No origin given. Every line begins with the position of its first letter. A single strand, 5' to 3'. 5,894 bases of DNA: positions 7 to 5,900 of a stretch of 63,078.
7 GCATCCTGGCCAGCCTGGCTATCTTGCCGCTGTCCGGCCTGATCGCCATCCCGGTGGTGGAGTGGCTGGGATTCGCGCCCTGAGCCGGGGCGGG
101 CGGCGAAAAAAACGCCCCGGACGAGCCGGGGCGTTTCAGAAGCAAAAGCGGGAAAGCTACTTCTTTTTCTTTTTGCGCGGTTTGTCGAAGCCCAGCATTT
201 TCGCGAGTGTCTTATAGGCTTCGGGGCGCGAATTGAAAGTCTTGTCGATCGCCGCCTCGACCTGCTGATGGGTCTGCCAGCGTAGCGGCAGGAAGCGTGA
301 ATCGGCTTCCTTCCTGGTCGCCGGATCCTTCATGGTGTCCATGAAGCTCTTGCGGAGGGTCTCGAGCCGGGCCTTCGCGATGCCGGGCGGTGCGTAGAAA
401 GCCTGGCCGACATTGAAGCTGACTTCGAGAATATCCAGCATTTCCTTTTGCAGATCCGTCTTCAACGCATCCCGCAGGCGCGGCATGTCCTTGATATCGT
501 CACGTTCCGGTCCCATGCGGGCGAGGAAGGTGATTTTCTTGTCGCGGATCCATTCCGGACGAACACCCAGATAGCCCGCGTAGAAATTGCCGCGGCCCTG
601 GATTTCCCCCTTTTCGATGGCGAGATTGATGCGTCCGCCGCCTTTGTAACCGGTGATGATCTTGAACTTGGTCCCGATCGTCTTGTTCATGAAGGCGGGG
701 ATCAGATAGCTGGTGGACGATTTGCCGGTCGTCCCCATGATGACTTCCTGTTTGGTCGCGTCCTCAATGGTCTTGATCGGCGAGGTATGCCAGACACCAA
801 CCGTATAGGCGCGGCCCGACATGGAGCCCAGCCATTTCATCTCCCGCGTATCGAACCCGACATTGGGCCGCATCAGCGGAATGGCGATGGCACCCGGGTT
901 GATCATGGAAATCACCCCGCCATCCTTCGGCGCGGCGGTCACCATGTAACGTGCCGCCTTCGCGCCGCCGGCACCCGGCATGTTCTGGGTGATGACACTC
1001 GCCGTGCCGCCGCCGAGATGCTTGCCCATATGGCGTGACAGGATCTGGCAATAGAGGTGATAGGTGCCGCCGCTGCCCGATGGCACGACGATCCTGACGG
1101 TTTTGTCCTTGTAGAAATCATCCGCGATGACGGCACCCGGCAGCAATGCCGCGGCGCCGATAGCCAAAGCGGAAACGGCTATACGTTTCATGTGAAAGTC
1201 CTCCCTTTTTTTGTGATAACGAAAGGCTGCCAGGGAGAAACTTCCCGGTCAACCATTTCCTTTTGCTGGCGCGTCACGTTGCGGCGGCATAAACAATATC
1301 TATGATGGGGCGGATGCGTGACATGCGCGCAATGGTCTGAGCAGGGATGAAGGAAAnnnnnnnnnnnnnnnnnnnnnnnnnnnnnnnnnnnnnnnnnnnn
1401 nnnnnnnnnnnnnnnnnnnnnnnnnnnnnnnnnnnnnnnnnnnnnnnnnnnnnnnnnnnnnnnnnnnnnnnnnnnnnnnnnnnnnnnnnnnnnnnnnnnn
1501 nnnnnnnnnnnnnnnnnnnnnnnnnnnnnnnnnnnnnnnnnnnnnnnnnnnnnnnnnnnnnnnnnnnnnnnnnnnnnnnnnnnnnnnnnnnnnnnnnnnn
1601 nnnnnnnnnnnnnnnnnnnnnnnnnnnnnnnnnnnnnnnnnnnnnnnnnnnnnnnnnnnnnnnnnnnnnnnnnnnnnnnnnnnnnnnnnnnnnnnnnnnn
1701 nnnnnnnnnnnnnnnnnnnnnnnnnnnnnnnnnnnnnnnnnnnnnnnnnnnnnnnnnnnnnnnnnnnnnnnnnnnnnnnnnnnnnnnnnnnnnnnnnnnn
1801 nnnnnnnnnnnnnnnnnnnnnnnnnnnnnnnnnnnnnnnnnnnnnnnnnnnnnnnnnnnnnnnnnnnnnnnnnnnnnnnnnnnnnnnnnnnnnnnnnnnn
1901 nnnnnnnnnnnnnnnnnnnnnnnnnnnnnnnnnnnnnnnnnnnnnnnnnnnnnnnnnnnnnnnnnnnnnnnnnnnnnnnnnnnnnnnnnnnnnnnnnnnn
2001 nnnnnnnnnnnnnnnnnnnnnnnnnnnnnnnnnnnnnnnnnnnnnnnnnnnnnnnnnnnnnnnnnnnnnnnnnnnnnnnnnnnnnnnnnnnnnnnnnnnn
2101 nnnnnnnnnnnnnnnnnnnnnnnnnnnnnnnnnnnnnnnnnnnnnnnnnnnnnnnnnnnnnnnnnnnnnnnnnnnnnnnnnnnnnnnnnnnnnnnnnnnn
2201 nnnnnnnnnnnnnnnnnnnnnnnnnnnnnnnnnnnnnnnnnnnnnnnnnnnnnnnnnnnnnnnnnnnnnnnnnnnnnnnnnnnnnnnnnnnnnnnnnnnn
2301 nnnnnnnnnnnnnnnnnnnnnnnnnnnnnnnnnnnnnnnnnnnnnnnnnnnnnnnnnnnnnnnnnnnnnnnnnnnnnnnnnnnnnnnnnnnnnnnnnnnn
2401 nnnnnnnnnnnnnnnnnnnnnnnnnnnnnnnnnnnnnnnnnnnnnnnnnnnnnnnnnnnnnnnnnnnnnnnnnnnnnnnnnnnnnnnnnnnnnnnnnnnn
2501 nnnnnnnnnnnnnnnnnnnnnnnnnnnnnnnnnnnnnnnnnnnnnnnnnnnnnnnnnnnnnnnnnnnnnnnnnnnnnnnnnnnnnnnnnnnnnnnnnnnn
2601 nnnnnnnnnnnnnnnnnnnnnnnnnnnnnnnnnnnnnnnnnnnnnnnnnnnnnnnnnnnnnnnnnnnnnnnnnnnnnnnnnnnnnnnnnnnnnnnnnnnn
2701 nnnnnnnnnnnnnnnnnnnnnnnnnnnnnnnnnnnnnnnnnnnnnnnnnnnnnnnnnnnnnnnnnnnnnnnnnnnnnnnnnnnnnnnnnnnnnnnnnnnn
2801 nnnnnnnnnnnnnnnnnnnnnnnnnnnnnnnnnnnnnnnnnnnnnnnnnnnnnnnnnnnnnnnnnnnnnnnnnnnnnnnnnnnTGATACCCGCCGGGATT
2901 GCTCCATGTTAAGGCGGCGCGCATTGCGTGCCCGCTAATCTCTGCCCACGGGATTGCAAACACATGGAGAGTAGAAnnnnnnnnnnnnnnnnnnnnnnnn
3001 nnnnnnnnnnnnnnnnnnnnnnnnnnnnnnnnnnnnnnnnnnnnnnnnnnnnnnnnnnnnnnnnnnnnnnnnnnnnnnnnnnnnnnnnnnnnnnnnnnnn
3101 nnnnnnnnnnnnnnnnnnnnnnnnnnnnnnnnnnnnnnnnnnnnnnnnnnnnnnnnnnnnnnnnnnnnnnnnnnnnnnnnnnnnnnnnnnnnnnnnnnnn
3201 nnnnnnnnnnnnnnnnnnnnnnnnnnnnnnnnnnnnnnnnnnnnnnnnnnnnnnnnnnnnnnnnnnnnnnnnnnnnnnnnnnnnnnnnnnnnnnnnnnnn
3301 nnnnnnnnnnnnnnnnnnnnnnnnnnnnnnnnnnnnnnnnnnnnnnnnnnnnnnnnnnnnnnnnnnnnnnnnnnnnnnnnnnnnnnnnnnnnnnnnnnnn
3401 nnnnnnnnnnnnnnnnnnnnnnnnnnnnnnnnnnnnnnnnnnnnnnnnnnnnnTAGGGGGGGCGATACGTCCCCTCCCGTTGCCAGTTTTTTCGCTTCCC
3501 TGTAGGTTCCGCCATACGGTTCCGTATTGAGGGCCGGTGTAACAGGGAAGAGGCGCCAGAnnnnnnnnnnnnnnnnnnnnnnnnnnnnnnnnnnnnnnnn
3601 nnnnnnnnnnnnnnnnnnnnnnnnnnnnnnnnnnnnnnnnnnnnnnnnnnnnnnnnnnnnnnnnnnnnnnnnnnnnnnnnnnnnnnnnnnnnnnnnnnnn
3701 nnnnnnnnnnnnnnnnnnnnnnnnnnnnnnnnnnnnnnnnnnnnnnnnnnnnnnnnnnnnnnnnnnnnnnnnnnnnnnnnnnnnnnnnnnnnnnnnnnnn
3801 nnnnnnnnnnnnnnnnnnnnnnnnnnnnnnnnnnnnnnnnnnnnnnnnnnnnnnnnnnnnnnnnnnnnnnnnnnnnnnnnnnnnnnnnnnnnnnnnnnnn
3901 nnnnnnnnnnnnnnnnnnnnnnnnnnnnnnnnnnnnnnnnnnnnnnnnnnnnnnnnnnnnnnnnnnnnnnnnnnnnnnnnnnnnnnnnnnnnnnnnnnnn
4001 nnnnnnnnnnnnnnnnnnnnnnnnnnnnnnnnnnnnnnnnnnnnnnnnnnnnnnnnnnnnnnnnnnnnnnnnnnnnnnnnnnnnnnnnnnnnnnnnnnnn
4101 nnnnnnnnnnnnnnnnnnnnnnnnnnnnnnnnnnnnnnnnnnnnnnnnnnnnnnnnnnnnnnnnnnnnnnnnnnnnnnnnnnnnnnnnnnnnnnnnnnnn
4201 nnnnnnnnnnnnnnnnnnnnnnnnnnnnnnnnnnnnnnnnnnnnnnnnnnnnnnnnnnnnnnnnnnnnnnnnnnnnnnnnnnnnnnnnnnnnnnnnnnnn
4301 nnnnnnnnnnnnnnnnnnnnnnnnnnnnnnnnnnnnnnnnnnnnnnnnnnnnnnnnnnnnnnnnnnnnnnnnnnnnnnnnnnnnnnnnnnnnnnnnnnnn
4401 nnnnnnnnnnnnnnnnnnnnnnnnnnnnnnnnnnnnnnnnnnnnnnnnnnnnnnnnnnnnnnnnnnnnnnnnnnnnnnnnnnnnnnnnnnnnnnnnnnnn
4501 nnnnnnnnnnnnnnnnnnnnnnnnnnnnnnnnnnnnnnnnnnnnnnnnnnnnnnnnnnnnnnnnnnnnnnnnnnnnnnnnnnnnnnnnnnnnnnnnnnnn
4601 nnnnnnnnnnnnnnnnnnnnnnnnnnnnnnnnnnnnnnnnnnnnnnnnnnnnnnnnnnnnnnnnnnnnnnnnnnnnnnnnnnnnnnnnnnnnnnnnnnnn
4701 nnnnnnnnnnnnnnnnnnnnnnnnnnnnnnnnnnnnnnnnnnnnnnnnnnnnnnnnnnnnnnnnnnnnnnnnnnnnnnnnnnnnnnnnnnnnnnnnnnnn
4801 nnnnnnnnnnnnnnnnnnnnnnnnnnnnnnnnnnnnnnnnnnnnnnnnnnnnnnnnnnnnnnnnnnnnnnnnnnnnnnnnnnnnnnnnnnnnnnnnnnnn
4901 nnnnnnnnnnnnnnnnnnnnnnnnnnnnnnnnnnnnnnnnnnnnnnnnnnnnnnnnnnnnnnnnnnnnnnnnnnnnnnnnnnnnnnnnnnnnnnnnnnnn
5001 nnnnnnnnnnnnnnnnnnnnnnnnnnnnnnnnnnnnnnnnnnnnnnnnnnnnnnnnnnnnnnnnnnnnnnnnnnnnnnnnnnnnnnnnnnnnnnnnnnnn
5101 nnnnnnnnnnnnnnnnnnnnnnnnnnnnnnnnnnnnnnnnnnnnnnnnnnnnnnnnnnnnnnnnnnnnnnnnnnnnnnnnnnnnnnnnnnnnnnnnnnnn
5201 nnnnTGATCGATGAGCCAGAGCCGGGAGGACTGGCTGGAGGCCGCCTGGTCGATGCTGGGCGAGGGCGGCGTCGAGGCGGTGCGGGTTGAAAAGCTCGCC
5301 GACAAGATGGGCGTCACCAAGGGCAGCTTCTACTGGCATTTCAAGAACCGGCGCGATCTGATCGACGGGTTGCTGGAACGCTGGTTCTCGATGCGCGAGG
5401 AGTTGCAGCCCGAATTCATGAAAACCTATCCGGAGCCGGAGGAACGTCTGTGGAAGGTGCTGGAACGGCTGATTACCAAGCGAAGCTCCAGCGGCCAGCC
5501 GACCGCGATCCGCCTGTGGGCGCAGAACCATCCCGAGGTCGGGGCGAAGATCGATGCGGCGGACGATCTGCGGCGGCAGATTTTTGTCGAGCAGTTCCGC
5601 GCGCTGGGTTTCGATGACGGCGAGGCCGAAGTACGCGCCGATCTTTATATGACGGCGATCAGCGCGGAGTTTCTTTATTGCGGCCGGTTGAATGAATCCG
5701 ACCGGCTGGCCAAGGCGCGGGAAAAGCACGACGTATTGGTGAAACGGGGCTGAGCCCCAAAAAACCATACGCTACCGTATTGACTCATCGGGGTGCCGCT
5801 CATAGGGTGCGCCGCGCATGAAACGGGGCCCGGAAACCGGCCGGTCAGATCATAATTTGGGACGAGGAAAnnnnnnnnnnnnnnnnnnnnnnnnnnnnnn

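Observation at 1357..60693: Non-mobile 'decarboxylase island': at least six mechanistically distinct decarboxylase-capable families are co-amplified in about 60 kb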

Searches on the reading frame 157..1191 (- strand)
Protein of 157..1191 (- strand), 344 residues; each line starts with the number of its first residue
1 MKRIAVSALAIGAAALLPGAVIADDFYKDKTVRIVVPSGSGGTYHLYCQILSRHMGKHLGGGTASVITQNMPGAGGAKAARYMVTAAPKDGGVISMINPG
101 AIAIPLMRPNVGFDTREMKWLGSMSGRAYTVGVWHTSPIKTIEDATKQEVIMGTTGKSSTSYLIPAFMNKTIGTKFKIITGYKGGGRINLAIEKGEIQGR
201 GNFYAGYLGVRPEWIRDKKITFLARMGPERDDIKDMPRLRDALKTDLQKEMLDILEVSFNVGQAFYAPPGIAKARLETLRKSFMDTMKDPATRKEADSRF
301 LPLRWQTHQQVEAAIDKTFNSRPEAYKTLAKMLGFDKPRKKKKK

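Call 6: search_protein_families(library=pfam, proteins=[window:160-1191:-])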
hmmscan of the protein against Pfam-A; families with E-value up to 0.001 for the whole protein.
window:160-1191:- (344 aa): 1 family
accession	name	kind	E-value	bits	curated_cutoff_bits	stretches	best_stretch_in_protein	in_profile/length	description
PF03401.19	TctC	-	1.8e-12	47.8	27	1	55-311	9-254/274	Tripartite tricarboxylate transporter family receptor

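Call 42: find_encoding_contigs(protein=window:157-1191:-, flank=10000, max_places=4)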
Protein window:157-1191:- (344 aa): 11 contigs read that carry it; 4 places shown.
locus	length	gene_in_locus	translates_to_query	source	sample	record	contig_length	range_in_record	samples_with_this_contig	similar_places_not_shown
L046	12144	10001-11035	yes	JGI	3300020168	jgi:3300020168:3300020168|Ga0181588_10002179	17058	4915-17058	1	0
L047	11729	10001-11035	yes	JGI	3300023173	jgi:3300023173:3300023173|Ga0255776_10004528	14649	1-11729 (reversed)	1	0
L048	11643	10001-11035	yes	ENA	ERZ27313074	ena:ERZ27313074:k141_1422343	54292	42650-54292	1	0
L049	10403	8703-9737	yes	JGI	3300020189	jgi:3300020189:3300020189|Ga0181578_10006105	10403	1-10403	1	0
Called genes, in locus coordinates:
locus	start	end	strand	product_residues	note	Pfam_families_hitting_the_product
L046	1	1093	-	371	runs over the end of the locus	PF00296:Bac_luciferase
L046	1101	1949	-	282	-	PF02668:TauD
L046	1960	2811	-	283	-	PF02668:TauD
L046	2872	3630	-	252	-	PF00106:adh_short, PF08659:KR, PF13561:adh_short_C2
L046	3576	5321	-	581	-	PF01977:UbiD, PF20696:UbiD_C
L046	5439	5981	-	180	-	PF00440:TetR_N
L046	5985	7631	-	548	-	PF20695:UbiD_N (weak), PF01977:UbiD, PF20696:UbiD_C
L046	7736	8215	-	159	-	PF07883:Cupin_2 (weak)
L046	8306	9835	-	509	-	PF00890:FAD_binding_2, PF01266:DAO (weak), PF03486:HI0933_like (faint), PF12831:FAD_oxidored (weak)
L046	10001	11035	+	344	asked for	PF03401:TctC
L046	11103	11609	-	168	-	-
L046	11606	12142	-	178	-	?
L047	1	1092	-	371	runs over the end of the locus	PF00296:Bac_luciferase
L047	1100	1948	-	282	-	PF02668:TauD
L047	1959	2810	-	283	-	PF02668:TauD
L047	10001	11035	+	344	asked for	PF03401:TctC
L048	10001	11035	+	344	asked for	PF03401:TctC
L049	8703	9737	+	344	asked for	PF03401:TctC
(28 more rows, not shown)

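Call 61: search_protein_families(library=pfam, proteins=[L046:11106-11609:-, L046:11606-12142:-], max_evalue=0.1)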
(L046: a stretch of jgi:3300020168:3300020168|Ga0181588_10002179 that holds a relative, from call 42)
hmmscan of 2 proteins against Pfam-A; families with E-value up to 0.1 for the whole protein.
L046:11106-11609:- (168 aa): 2 families
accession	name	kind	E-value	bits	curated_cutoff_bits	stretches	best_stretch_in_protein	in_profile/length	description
PF05631.20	MFS_5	-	0.0072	15.7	25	1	49-168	74-194/356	Sugar-tranasporters, 12 TM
PF11992.13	TgpA_N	-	0.015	14.8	30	1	2-77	128-202/333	TgpA N-terminal domain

L046:11606-12142:- (178 aa): 1 family
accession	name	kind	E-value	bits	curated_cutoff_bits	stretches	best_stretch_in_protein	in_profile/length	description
PF03773.19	ArsP_1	-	0.00015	21.5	32.3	1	52-164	22-133/294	Predicted permease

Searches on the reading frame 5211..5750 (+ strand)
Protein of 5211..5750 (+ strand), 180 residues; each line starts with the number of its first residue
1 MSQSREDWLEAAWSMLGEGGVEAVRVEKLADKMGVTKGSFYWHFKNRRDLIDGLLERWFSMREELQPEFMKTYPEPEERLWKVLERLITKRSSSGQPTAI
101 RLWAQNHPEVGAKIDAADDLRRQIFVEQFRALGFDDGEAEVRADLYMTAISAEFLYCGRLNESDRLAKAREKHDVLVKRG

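Call 6: search_protein_families(library=pfam, proteins=[window:5211-5750:+])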
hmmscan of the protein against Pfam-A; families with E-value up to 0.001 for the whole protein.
window:5211-5750:+ (180 aa): 1 family
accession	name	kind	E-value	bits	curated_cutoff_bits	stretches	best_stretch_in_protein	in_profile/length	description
PF00440.29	TetR_N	-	1.5e-12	47.5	24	1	9-52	2-45/47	Bacterial regulatory proteins, tetR family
